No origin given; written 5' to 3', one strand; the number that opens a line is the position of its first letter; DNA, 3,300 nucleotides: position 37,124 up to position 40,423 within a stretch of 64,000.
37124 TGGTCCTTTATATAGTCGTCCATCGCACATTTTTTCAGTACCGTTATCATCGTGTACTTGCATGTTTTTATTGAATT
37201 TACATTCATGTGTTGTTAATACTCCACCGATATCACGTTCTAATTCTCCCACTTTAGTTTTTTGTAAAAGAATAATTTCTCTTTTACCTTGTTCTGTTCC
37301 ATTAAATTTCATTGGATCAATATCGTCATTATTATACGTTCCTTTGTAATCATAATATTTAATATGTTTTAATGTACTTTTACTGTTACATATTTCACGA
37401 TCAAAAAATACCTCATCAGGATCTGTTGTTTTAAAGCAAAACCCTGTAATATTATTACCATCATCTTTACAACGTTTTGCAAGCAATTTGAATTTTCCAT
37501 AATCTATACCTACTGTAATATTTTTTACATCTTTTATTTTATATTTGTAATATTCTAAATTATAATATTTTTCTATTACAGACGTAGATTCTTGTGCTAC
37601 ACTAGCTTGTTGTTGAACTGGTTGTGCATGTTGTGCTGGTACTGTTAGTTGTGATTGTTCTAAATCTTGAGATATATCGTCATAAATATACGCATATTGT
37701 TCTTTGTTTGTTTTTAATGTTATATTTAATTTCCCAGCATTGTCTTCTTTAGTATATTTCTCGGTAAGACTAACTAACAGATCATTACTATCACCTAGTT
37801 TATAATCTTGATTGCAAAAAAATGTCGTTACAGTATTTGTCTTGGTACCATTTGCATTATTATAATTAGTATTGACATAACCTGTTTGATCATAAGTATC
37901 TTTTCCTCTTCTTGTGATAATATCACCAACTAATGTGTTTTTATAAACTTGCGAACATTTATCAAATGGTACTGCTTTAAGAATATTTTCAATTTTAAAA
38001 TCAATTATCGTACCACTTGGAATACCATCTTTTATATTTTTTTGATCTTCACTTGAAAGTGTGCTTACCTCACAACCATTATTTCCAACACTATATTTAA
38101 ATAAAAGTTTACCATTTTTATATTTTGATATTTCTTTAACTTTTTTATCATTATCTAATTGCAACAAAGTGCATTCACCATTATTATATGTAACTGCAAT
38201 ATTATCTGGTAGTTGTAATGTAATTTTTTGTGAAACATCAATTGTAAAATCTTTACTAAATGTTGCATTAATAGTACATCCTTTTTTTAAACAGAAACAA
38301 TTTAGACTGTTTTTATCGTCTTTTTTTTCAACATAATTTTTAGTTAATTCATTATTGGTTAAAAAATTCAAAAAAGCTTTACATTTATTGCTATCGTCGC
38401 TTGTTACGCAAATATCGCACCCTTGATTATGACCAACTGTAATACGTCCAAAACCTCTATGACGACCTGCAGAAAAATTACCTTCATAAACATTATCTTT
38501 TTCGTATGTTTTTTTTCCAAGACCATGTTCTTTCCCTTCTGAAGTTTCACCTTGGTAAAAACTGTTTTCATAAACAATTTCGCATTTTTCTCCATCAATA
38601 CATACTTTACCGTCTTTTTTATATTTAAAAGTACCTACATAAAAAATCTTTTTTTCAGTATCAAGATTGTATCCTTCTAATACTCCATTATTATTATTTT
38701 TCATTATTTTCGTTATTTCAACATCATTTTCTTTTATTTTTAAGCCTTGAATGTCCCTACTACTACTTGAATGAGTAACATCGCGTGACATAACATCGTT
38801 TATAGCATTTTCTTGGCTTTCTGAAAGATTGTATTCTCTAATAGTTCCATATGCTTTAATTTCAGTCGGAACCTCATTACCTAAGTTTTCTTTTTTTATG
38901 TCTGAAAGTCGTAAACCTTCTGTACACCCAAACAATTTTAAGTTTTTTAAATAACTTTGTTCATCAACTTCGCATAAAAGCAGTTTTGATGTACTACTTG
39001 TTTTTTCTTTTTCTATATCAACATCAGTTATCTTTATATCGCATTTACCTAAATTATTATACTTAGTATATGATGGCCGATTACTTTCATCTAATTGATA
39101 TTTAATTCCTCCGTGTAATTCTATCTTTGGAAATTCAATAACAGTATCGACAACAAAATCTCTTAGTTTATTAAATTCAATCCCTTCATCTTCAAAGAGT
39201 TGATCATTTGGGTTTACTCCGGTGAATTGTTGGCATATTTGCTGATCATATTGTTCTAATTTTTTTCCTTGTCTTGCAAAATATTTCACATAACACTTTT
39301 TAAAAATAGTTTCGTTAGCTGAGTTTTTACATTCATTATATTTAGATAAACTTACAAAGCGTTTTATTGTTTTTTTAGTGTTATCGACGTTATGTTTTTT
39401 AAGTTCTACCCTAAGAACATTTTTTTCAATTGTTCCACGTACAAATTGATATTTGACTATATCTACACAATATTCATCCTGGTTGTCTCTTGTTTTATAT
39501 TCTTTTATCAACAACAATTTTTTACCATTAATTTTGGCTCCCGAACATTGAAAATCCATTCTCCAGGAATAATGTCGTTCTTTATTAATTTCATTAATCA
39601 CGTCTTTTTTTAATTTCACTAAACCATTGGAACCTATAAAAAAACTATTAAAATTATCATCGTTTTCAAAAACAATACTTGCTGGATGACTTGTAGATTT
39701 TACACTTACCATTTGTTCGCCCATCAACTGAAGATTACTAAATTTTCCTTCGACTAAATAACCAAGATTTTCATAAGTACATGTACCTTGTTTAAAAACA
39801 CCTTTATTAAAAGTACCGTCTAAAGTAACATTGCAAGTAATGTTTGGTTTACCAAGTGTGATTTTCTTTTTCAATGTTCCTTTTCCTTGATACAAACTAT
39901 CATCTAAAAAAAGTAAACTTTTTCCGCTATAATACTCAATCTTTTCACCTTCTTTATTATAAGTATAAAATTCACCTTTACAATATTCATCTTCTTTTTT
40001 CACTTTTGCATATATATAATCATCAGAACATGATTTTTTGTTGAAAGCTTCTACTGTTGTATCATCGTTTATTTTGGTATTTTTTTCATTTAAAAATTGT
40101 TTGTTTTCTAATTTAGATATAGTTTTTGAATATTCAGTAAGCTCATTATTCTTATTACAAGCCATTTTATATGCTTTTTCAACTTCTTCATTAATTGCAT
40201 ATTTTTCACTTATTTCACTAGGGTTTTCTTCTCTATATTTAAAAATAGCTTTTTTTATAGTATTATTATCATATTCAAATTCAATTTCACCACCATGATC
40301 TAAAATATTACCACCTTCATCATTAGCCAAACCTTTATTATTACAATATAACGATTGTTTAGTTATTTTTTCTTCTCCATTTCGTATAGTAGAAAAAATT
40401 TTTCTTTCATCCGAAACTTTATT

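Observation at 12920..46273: Single 33.35-kb ORF encoding an 11,117-aa protein occupies half the window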

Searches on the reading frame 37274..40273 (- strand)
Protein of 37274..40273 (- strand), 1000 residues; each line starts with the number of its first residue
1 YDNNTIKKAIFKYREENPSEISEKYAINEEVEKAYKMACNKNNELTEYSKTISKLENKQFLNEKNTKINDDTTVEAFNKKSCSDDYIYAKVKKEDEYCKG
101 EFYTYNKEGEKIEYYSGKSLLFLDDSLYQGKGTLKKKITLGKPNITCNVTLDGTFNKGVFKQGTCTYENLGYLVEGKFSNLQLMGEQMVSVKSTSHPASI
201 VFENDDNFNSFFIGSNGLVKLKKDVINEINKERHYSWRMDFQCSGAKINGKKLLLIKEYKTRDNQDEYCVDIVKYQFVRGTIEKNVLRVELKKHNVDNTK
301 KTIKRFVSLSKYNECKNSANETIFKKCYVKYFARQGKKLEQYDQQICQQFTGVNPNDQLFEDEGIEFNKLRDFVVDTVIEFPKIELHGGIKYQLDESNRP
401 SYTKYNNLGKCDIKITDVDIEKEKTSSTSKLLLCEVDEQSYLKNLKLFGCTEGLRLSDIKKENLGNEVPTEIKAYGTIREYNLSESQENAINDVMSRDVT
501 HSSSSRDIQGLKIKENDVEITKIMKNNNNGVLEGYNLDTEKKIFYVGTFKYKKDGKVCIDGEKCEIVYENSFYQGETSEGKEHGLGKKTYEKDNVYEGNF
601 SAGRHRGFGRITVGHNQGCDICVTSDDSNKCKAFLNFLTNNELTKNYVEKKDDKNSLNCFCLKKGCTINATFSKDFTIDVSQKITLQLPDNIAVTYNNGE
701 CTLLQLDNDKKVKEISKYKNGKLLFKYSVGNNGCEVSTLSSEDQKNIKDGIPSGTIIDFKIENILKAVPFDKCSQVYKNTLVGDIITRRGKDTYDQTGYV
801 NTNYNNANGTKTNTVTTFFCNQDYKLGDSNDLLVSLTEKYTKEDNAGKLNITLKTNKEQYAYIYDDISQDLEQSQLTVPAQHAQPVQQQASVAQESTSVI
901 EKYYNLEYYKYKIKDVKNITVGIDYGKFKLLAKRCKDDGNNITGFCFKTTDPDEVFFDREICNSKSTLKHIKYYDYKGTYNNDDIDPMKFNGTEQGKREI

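Call 5: search_protein_families(library=pfam, proteins=[window:37274-40273:-], max_evalue=0.01)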
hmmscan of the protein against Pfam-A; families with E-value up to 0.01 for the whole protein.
window:37274-40273:- (1000 aa): 0 families

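Call 63: search_protein_families(library=pfam, proteins=[window:37274-40273:-], max_evalue=10)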
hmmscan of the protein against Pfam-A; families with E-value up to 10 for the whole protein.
window:37274-40273:- (1000 aa): 1 family
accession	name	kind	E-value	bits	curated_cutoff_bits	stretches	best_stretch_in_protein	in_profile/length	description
PF02493.26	MORN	-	7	7.2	22.5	1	573-592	1-20/23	MORN repeat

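Call 64: search_protein_families(library=ncbifam, proteins=[window:37274-40273:-], max_evalue=1)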
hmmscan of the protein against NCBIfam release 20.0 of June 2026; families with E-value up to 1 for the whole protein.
window:37274-40273:- (1000 aa): 1 family
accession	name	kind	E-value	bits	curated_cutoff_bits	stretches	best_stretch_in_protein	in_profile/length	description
NF003819.0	PRK05412.1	equivalog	0.44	10.6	146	1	227-304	19-98/164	YajQ family cyclic di-GMP-binding protein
